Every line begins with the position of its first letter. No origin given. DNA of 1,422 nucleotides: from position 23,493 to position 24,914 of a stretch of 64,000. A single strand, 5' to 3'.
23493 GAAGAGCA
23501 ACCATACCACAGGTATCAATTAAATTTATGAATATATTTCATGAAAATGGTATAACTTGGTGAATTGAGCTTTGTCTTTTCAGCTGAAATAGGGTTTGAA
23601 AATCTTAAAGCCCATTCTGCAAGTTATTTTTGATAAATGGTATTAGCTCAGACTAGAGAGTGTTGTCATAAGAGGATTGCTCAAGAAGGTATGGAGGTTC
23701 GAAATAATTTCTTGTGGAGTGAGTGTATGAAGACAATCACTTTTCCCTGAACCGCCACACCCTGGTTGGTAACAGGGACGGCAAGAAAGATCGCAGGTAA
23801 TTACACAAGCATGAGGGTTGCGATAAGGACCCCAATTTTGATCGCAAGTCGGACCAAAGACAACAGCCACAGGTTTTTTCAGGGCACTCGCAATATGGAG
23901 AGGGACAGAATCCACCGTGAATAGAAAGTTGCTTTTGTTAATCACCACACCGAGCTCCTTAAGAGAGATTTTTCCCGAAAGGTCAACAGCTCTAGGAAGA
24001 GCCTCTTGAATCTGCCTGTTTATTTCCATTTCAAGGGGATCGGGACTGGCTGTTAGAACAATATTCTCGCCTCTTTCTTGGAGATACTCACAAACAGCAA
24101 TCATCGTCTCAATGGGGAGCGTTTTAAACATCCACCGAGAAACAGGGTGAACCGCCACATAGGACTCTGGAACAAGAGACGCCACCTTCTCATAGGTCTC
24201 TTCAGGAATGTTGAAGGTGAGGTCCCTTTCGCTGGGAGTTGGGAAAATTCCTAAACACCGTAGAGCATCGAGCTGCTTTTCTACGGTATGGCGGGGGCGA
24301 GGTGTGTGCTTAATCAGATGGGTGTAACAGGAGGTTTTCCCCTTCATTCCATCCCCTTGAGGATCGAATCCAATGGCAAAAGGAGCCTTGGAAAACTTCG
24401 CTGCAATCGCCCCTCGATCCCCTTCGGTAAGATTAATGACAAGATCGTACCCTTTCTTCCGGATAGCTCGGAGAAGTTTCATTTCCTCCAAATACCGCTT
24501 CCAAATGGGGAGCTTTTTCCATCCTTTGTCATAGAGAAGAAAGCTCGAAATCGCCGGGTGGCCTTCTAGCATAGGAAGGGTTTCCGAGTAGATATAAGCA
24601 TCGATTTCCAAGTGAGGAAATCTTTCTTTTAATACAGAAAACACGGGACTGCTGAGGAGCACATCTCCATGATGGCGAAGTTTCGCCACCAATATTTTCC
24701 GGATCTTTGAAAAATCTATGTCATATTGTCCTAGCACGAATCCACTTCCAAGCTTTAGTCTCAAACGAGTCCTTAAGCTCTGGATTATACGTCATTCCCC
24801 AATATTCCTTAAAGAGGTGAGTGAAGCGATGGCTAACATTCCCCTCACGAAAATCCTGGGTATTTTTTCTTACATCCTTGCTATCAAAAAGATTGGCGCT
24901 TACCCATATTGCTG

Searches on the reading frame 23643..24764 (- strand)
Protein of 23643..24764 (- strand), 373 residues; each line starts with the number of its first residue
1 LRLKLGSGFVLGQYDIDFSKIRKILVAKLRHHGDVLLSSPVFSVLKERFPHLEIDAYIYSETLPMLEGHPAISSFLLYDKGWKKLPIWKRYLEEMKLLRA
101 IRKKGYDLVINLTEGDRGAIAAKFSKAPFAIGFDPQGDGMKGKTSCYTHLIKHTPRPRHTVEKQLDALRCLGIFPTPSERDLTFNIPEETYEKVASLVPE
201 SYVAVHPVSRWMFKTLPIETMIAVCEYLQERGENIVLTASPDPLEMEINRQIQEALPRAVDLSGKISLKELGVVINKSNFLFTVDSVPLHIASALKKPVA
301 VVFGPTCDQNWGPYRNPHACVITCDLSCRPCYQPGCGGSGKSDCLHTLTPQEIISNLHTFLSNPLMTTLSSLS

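Call 98: search_protein_families(library=pfam, proteins=[window:23643-24764:-], max_evalue=0.0001)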
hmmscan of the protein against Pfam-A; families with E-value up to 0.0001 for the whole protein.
window:23643-24764:- (373 aa): 1 family
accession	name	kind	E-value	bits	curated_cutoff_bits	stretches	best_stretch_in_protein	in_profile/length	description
PF01075.23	Glyco_transf_9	-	2.3e-33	116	22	1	96-334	3-239/247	Glycosyltransferase family 9 (heptosyltransferase)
